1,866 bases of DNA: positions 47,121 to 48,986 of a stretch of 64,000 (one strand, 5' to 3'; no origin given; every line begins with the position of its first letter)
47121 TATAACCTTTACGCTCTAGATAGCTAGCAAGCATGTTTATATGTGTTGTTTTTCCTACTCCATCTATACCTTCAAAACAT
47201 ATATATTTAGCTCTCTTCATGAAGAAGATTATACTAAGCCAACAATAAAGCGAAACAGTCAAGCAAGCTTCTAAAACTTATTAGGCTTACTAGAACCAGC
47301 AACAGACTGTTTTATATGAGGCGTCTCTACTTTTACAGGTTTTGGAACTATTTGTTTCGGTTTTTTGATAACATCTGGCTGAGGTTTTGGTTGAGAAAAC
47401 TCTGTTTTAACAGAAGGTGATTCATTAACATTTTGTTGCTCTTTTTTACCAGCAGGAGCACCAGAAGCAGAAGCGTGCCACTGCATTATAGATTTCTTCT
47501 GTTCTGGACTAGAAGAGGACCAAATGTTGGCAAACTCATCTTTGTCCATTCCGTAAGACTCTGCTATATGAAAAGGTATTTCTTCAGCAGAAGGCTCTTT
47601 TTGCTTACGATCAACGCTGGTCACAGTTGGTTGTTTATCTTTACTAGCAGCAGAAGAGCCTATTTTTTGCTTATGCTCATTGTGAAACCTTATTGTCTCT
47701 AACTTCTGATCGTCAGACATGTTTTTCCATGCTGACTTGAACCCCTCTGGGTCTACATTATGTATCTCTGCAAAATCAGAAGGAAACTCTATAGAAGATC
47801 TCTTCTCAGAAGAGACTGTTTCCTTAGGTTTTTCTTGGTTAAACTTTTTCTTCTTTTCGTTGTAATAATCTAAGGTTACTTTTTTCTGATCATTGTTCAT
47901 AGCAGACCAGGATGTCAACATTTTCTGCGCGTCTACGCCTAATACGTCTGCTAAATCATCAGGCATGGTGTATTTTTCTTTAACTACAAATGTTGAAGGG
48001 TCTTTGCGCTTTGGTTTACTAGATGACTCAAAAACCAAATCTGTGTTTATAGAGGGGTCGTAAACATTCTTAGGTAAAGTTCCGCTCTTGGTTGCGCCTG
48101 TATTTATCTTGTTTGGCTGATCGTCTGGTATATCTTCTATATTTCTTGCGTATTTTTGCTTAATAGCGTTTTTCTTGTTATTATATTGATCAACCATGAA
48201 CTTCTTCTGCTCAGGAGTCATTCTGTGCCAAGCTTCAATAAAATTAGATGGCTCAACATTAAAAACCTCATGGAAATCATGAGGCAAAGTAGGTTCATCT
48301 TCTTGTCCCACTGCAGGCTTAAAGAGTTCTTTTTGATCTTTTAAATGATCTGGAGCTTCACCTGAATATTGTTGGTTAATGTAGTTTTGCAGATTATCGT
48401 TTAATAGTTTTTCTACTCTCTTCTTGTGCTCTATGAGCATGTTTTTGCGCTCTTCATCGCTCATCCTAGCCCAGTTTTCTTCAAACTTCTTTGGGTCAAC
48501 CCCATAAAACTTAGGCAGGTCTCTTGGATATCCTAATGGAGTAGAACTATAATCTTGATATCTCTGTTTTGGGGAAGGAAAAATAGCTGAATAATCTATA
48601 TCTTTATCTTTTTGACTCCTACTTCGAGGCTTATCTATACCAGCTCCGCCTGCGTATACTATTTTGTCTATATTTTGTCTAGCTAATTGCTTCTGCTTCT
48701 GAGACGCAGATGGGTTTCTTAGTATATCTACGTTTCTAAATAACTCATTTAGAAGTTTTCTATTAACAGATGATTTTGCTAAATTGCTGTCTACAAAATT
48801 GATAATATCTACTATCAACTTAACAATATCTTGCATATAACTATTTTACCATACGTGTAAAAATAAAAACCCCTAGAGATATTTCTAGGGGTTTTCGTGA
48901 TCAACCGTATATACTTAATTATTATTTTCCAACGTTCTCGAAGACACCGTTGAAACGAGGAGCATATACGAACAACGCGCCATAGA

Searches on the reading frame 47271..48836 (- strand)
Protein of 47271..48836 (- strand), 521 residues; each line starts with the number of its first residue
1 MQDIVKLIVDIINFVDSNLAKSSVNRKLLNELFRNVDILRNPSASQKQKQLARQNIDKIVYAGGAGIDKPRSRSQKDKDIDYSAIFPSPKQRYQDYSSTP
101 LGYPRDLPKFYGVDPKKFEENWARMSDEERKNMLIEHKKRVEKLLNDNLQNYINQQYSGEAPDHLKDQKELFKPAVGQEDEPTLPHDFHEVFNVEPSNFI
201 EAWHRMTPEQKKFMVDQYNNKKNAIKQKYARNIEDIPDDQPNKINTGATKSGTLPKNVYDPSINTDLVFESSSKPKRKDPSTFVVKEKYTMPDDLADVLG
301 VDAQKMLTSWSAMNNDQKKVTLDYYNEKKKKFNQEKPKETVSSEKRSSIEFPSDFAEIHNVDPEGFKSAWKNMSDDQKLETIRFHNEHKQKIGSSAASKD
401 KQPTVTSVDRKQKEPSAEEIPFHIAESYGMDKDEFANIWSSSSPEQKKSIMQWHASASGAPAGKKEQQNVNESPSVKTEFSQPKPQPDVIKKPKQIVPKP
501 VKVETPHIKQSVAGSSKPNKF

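Call 3: search_protein_families(library=pfam, proteins=[window:47271-48836:-], max_evalue=0.01)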
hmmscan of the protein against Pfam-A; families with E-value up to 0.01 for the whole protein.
window:47271-48836:- (521 aa): 3 families
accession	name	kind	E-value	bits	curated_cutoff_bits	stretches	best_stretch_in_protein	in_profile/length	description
PF22950.1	DUF7026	-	1.9e-07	31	28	0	106-133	15-42/50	Domain of unknown function (DUF7026)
PF09011.16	HMG_box_2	-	0.0011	20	22.4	0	299-337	30-69/72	HMG-box domain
PF06945.18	DUF1289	-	0.0039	17.4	27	0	121-140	27-46/47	Protein of unknown function (DUF1289)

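Call 4: search_protein_families(library=phrogs, proteins=[window:47271-48836:-], max_evalue=0.001)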
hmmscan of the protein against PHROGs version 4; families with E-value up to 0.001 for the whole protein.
window:47271-48836:- (521 aa): 0 families
